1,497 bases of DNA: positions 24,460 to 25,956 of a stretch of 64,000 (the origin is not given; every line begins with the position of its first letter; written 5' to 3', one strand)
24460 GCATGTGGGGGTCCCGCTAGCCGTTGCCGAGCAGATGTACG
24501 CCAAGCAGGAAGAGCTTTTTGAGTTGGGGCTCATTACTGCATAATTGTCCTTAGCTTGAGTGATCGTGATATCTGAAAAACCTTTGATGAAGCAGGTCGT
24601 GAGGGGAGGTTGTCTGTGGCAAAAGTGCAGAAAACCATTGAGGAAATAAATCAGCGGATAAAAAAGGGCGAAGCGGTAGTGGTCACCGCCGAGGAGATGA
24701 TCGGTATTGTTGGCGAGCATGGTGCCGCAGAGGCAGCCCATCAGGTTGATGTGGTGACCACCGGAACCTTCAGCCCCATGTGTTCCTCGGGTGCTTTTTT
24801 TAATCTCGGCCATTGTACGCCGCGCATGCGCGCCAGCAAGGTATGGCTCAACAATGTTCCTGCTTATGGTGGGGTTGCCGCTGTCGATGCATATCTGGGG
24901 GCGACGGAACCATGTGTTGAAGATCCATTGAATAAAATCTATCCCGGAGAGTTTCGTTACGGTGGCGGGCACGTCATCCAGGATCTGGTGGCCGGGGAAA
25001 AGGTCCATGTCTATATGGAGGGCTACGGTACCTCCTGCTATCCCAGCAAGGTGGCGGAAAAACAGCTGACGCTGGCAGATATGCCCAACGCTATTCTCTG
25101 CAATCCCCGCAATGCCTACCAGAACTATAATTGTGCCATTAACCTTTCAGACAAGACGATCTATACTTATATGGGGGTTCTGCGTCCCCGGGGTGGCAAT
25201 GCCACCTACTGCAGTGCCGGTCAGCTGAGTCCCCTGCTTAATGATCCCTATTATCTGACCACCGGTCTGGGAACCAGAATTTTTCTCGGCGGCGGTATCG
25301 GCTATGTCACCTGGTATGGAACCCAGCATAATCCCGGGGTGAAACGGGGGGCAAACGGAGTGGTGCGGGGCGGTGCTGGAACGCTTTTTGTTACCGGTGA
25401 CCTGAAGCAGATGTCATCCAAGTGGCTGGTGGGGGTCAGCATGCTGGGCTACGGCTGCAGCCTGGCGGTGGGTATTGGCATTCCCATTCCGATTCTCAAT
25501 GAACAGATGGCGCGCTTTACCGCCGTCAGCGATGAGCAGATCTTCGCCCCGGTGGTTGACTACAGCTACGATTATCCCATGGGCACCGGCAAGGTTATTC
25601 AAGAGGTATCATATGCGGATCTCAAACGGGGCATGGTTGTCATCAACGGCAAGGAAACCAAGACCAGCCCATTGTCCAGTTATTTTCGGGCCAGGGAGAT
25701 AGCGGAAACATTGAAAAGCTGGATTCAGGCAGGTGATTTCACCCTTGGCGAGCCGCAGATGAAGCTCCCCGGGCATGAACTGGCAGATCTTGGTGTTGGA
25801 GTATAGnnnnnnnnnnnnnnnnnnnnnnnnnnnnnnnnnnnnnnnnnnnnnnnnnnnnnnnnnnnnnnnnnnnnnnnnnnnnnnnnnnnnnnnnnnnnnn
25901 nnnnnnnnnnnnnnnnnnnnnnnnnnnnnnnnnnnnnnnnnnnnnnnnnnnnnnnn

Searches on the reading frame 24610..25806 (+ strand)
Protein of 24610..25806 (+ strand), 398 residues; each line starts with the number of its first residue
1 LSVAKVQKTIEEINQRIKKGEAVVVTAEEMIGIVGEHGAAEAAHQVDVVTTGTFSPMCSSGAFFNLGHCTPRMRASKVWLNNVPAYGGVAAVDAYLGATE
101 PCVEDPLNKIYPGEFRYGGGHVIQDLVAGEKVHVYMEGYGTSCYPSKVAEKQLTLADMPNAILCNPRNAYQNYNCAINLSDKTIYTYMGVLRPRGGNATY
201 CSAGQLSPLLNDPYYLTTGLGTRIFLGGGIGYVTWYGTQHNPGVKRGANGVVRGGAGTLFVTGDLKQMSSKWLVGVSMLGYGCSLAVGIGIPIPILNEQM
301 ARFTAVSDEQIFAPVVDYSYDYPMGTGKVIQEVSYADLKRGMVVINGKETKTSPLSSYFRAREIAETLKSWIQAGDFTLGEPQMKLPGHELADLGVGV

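Call 6: search_protein_families(library=pfam, proteins=[window:24610-25806:+], max_evalue=0.001)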
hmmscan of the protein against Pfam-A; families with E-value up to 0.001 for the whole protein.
window:24610-25806:+ (398 aa): 1 family
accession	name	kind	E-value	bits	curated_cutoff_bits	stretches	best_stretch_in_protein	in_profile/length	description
PF01837.22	HcyBio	-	2.3e-150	500.8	26.2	1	22-379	1-349/349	Homocysteine biosynthesis enzyme, sulfur-incorporation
